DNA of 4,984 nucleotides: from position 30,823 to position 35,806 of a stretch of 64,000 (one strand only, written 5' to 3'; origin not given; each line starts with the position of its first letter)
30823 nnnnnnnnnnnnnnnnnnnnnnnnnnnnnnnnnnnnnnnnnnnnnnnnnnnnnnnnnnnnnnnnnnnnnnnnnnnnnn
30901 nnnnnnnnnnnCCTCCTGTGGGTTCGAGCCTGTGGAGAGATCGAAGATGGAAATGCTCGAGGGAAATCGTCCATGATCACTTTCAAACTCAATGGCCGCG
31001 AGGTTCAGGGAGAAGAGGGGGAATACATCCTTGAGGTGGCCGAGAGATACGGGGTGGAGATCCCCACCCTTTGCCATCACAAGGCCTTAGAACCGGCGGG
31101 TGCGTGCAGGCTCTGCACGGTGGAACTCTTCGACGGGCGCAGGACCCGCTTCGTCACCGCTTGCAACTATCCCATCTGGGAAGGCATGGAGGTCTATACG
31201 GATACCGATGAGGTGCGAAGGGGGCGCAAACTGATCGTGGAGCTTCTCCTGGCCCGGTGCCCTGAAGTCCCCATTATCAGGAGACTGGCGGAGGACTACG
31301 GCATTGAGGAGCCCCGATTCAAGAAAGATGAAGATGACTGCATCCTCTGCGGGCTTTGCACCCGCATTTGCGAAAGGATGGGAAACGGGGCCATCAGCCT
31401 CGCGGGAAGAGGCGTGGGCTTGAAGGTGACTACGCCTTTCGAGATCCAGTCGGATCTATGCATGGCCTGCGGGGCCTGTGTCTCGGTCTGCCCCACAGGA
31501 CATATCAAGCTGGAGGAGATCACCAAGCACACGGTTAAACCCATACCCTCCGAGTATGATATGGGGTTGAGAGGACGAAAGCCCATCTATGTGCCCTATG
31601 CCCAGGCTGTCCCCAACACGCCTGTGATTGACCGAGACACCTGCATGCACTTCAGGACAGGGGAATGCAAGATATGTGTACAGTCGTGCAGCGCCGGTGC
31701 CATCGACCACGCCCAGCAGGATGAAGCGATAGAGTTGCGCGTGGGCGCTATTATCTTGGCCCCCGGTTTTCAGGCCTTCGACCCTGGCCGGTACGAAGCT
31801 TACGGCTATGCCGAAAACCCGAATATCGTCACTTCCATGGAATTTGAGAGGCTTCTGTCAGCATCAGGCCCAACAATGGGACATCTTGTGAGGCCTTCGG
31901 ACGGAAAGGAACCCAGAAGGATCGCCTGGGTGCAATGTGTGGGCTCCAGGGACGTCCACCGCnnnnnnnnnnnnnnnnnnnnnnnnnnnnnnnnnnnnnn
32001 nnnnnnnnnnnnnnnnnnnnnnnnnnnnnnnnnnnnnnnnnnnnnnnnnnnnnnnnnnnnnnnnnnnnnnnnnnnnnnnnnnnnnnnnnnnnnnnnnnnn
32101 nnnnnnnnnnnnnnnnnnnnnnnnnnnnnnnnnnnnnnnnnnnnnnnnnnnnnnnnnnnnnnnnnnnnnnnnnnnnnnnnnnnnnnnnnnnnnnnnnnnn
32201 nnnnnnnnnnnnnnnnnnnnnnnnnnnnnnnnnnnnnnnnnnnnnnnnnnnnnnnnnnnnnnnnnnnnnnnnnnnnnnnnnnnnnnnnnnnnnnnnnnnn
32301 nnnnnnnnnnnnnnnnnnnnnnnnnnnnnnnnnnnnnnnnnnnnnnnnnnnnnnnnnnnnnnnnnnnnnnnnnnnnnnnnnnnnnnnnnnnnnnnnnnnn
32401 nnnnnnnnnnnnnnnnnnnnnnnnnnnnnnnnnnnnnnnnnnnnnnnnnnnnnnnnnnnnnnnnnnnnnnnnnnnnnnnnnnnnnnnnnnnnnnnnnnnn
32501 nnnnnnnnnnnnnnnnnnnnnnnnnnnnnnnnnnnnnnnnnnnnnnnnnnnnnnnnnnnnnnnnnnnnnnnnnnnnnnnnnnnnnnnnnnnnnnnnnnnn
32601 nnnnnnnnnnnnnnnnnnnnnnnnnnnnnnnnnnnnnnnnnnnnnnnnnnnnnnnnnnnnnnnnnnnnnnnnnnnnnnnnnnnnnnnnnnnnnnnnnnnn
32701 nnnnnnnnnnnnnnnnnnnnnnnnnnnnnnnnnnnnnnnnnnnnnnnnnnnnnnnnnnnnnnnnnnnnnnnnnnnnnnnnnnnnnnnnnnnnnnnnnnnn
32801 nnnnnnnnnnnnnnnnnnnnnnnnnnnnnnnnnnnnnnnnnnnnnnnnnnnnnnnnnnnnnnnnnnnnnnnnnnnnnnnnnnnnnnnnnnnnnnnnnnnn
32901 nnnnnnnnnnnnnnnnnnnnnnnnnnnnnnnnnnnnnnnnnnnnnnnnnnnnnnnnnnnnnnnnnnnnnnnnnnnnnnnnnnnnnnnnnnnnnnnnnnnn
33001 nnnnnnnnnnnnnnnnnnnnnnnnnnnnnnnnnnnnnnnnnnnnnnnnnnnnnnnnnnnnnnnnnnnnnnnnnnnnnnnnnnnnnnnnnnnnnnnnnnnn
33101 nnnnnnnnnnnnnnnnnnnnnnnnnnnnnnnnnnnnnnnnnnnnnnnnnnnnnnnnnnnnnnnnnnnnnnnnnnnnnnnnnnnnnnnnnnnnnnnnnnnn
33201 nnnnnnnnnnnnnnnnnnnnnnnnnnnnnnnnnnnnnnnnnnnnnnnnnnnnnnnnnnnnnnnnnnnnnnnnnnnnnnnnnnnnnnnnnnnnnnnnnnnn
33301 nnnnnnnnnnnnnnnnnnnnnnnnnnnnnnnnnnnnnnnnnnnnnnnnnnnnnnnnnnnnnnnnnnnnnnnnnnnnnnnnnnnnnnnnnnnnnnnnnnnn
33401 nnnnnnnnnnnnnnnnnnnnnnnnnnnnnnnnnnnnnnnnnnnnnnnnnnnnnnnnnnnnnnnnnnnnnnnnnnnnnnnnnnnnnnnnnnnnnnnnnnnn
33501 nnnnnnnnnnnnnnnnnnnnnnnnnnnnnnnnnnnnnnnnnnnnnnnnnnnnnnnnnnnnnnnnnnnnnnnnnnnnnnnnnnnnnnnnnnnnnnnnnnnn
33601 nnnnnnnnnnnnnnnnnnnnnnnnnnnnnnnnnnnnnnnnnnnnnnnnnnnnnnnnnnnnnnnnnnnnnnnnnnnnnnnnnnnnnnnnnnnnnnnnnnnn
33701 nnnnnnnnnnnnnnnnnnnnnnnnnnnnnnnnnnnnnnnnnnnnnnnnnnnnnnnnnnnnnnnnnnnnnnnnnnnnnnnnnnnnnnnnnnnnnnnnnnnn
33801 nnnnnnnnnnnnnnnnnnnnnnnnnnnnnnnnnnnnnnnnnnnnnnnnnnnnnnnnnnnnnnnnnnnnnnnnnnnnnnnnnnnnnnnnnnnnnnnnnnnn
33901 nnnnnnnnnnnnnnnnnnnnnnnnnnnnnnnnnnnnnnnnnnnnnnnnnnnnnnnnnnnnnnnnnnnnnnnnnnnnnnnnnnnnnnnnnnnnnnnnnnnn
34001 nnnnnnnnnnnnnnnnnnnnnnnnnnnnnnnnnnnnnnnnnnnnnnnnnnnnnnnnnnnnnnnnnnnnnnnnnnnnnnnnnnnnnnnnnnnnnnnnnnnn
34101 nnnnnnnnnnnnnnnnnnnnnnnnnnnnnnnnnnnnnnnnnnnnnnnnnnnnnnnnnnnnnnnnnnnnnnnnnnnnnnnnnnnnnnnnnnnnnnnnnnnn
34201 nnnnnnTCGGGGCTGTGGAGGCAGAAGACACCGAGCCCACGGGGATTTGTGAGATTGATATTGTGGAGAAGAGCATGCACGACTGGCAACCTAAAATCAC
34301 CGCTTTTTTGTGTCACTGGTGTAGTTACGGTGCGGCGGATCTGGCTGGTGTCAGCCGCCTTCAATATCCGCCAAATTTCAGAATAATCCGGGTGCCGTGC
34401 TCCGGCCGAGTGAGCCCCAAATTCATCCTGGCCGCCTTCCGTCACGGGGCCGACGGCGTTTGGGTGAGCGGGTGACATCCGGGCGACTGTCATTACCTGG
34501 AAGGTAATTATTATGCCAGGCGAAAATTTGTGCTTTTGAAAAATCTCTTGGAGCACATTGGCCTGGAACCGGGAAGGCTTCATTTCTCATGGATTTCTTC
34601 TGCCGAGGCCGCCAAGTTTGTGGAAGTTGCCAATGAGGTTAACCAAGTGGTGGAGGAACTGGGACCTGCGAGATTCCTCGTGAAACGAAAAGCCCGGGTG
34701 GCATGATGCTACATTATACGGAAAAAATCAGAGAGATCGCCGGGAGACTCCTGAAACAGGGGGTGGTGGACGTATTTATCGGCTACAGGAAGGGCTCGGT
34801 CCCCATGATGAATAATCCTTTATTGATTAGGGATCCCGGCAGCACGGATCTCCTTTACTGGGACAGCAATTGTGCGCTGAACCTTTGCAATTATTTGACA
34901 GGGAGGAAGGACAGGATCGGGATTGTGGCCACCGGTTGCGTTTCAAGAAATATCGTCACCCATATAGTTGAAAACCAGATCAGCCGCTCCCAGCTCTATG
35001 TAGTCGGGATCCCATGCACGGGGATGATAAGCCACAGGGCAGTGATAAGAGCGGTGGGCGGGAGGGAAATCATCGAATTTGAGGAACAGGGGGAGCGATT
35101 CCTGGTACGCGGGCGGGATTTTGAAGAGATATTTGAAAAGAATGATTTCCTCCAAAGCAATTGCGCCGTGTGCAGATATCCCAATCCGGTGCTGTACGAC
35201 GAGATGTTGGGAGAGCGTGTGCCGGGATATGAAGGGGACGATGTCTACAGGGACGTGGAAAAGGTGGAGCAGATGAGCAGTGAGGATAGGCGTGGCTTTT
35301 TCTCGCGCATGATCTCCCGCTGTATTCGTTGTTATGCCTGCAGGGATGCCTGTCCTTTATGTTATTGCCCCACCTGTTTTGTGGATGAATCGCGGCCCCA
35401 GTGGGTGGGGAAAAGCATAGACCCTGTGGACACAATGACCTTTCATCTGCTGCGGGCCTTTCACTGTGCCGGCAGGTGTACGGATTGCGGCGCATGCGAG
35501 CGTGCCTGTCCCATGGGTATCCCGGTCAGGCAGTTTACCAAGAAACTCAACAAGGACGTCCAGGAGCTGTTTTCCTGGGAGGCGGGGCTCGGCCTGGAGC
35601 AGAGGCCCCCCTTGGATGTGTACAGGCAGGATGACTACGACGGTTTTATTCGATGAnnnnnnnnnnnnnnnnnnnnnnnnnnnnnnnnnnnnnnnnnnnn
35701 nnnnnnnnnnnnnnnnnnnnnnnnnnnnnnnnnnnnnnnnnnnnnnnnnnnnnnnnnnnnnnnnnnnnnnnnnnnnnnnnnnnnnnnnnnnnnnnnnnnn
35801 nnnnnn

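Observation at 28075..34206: hdrA split inside its inserted ferredoxin domain, with nuoE, nuoF and a NuoG-like Fe-S domain occupying the break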

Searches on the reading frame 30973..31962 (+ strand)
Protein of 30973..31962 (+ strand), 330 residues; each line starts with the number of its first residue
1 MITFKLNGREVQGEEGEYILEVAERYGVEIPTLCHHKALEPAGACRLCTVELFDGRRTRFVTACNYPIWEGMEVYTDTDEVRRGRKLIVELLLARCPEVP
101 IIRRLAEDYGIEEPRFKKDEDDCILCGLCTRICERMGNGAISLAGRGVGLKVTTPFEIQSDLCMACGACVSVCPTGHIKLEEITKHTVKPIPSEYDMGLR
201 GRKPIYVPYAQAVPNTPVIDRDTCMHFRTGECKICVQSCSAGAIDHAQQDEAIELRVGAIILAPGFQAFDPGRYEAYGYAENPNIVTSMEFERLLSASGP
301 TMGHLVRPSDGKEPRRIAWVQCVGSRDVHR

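Call 70: search_protein_representatives(protein=window:30973-31962:+)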
Query: 330 residues. Proteins with E-value up to 0.001 (for the whole library): 13860; up to 1e-10: 5906; up to 1e-30: 529. The best 150 are listed.
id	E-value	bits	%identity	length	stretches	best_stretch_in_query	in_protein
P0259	5.3e-114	397.2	51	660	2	3-329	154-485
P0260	2.5e-110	385.1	53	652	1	4-329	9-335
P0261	3.4e-109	381.4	53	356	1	1-327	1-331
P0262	8.6e-106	370.2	44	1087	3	1-328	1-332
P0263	3.4e-104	365.0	49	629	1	4-329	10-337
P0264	3.6e-104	364.9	77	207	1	1-203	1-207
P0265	8.5e-101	353.8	48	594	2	1-328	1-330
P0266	2.0e-97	342.7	53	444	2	1-330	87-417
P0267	3.2e-96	338.8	50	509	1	1-330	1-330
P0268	2.9e-94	332.3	44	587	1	4-327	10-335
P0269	1.9e-92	326.4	44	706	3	1-328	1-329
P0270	2.3e-92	326.1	45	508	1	3-326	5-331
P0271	6.7e-92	324.6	44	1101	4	6-329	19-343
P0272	5.8e-91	321.5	46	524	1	1-327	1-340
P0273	2.3e-82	293.2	48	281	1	1-279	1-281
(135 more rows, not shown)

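Call 73: find_encoding_contigs(protein=P0259, flank=8000, max_places=3)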
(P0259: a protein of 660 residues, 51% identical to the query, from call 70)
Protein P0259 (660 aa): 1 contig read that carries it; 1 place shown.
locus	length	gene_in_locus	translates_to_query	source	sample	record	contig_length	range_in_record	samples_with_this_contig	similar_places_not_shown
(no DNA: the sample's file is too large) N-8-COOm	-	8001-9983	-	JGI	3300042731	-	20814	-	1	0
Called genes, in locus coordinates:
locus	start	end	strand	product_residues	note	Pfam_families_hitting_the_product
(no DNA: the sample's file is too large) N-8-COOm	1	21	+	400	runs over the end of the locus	PF13433:Peripla_BP_5, PF13458:Peripla_BP_6, PF01094:ANF_receptor (faint)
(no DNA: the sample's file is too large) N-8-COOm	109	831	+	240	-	PF00005:ABC_tran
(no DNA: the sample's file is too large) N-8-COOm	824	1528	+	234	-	PF13476:AAA_23 (faint), PF13514:AAA_27 (faint), PF00005:ABC_tran, PF13304:AAA_21 (faint)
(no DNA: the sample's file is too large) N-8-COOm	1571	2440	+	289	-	PF02653:BPD_transp_2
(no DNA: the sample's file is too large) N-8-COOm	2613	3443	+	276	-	PF02653:BPD_transp_2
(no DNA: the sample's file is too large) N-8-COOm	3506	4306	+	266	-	PF00106:adh_short, PF08659:KR, PF13561:adh_short_C2, PF23441:SDR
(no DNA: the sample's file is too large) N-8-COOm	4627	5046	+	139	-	PF12838:Fer4_7 (faint), PF12837:Fer4_6 (faint), PF13247:Fer4_11, PF00037:Fer4 (faint), PF25160:LdpA_Fe-S-bd (weak), PF13187:Fer4_9 (faint)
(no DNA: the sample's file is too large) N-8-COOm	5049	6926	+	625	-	PF02730:AFOR_N, PF01314:AFOR_C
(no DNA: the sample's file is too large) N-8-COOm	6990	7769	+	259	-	PF00106:adh_short, PF08659:KR, PF13561:adh_short_C2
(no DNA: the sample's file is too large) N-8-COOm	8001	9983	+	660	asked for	PF07992:Pyr_redox_2 (faint), PF12831:FAD_oxidored, PF13510:Fer2_4, PF14697:Fer4_21 (weak), PF12838:Fer4_7 (weak), PF13183:Fer4_8 (weak), PF00037:Fer4 (weak), PF12838:Fer4_7 (weak), +5 more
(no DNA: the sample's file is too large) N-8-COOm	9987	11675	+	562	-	PF00890:FAD_binding_2 (weak), PF01266:DAO (weak), PF07992:Pyr_redox_2, PF13450:NAD_binding_8, PF12838:Fer4_7, PF13187:Fer4_9, PF13237:Fer4_10, PF14697:Fer4_21, +8 more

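Call 88: predict_structure(alignment_id=A4)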
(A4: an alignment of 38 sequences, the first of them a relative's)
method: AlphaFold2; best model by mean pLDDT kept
length: 660 residues; sequences in the alignment: 38
mean_pLDDT: 84.0   pTM: 0.80
mean pLDDT of the five models: 84.0, 83.0, 81.6, 81.3, 80.5
residues with pLDDT >= 90: 324; 70-90: 239; 50-70: 49; < 50: 48
segments of 3 or more residues with pLDDT < 50: 45-55, 121-148, 311-315
pLDDT, mean of each block of 10 residues (from residue 1): 89 94 97 85 52 51 90 94 93 89 87 73 31 28 44 96 95 95 89 88 97 96 97 97 94 94 93 86 85 61 54 55 83 77 72 76 84 87 86 89 90 96 90 92 90 80 91 95 86 84 89 94 71 91 94 91 95 97 91 92 92 71 93 85 93 85
secondary structure, 60 per line:
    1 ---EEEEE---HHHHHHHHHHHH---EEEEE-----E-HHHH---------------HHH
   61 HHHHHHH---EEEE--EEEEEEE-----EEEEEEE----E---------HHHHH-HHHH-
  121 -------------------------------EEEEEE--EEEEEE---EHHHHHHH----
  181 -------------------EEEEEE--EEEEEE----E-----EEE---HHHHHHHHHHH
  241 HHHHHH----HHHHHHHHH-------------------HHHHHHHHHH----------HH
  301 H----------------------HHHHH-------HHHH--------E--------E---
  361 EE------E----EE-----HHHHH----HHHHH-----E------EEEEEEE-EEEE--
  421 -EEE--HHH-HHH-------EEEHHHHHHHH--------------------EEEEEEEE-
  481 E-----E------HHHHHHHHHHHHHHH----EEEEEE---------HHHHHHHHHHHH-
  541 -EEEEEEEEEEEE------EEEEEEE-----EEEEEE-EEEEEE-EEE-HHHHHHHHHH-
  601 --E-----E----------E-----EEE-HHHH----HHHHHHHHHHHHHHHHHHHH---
elements in order: E4-8 H12-23 E27-31 H39-42 H58-67 E71-74 E77-83 E89-95 H110-114 H116-119 E152-157 E160-165 H170-176 E200-205 E208-213 E224-226 H230-246 H251-259 H279-288 H324-328 H336-339 H381-385 H390-394 E407-413 E415-418 E422-424 E441-443 H444-451 E472-479 H494-508 E513-518 H528-539 E542-553 E560-566 E572-577 E579-584 E586-588 H590-599 E626-628 H630-633 H638-657

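Call 90: fold_search(model_id=the predicted structure, library=pdb)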
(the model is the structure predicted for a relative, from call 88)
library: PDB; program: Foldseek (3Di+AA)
matches with E <= 10: 1932; with E <= 0.001: 619
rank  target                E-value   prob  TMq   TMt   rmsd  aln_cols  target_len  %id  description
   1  5odc_A                7.5e-49  1.00  0.62  0.63   3.4       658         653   34  Heterodisulfide reductase / [NiFe]-hydrogenase complex from Methanothermococcus thermolithotrophicus at 2.3 A resoluti (released 2017-08-30)
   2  5odh_A                1.2e-48  1.00  0.62  0.63   2.1       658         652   34  Heterodisulfide reductase / [NiFe]-hydrogenase complex from Methanothermococcus thermolithotrophicus soaked with heter (released 2017-08-30)
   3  8rwn_A                1.2e-48  1.00  0.61  0.93   7.7       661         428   31  CryoEM structure of the Hdr(ABC)2 subunits of the Elp-Hdr complex of Methanothermobacter marburgensis (released 2025-05-14)
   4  8rvu_a                1.3e-48  1.00  0.61  0.93   7.7       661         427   31  CryoEM structure of the Elp-Hdr complex of Methanothermobacter marburgensis state 2 (composite structure) (released 2025-05-14)
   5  5odi_A                1.6e-48  1.00  0.62  0.63   3.4       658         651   34  Heterodisulfide reductase / [NiFe]-hydrogenase complex from Methanothermococcus thermolithotrophicus cocrystallized wi (released 2017-08-30)
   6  8rvy_A                3.4e-48  1.00  0.61  0.62   6.9       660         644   31  CryoEM structure of the Elp-Hdr complex of Methanothermobacter marburgensis state 1 (composite structure) (released 2025-05-14)
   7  8rvu_A                8.3e-48  1.00  0.62  0.63   4.8       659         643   31  CryoEM structure of the Elp-Hdr complex of Methanothermobacter marburgensis state 2 (composite structure) (released 2025-05-14)
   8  7bke_A                6.0e-44  1.00  0.60  0.87   8.1       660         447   28  Formate dehydrogenase - heterodisulfide reductase - formylmethanofuran dehydrogenase complex from Methanospirillum hun (released 2021-09-29)
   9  7bkb_A                9.9e-44  1.00  0.60  0.59   8.1       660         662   28  Formate dehydrogenase - heterodisulfide reductase - formylmethanofuran dehydrogenase complex from Methanospirillum hun (released 2021-09-29)
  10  7bkd_a                1.6e-42  1.00  0.60  0.88   7.4       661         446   28  Formate dehydrogenase - heterodisulfide reductase - formylmethanofuran dehydrogenase complex from Methanospirillum hun (released 2021-09-29)
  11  7bkd_A                4.7e-42  1.00  0.59  0.59   6.8       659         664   27  Formate dehydrogenase - heterodisulfide reductase - formylmethanofuran dehydrogenase complex from Methanospirillum hun (released 2021-09-29)
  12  6tjr_A                6.8e-26  1.00  0.48  0.92   3.3       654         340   15  Structure of HdrA-like subunit from Hyphomicrobium denitrificans (released 2020-08-19)
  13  9bov_A                6.5e-17  1.00  0.25  0.15  23.0       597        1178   18  Structure of electron bifurcating Nfn-ABC complexed with NAD from Caldicellulosiruptor saccharolyticus (released 2025-03-05)
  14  9mqx_A                2.5e-15  1.00  0.26  0.66   2.9       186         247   42  Electron-bifurcating Tungstopyranopterin-containing aldehyde oxidoreductase with NADH (released 2025-07-16)
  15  8oh5_C                4.1e-15  1.00  0.26  0.15  23.8       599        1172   15  Cryo-EM structure of the electron bifurcating transhydrogenase StnABC complex from Sporomusa Ovata (state 2) (released 2023-09-13)
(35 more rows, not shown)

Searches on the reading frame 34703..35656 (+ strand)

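Call 4: search_protein_families(library=pfam, proteins=[window:34703-35656:+], max_evalue=0.01)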
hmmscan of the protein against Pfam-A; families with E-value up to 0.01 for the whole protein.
window:34703-35656:+ (317 aa): 10 families
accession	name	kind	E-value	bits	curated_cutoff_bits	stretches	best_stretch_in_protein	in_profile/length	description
PF00037.32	Fer4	-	3.8e-07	30.1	21.1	2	258-273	7-22/24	4Fe-4S binding domain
PF13183.11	Fer4_8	-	2.2e-06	28.5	27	1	204-273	2-68/68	4Fe-4S dicluster domain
PF13187.11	Fer4_9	-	3.7e-06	27.3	27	1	258-276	1-19/52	4Fe-4S dicluster domain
PF12797.12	Fer4_2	-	5.7e-05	23.3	24.5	1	205-218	8-21/22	4Fe-4S binding domain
PF13534.11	Fer4_17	-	0.00023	22.1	22.2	1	206-273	1-60/61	4Fe-4S dicluster domain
PF12837.12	Fer4_6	-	0.0012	19.1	25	1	257-273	7-23/24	4Fe-4S binding domain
PF12800.12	Fer4_4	-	0.0022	18.7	24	1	257-272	2-17/17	4Fe-4S binding domain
PF12798.12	Fer4_3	-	0.0028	18.8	27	0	259-273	1-15/15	4Fe-4S binding domain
PF14691.11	Fer4_20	-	0.0028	17.9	25.8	1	251-285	16-52/113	Dihydroprymidine dehydrogenase domain II, 4Fe-4S cluster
PF13746.11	Fer4_18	-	0.0091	16.6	27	0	251-277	53-79/114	4Fe-4S dicluster domain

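Call 47: search_protein_families(library=ncbifam, proteins=[window:34703-35656:+], max_evalue=0.00001)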
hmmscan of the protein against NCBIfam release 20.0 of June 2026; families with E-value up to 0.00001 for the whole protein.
window:34703-35656:+ (317 aa): 1 family
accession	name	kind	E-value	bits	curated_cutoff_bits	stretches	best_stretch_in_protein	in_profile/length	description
NF006391.0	PRK08640.1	equivalog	6.2e-06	25.3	244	1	173-287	123-240/254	succinate dehydrogenase iron-sulfur subunit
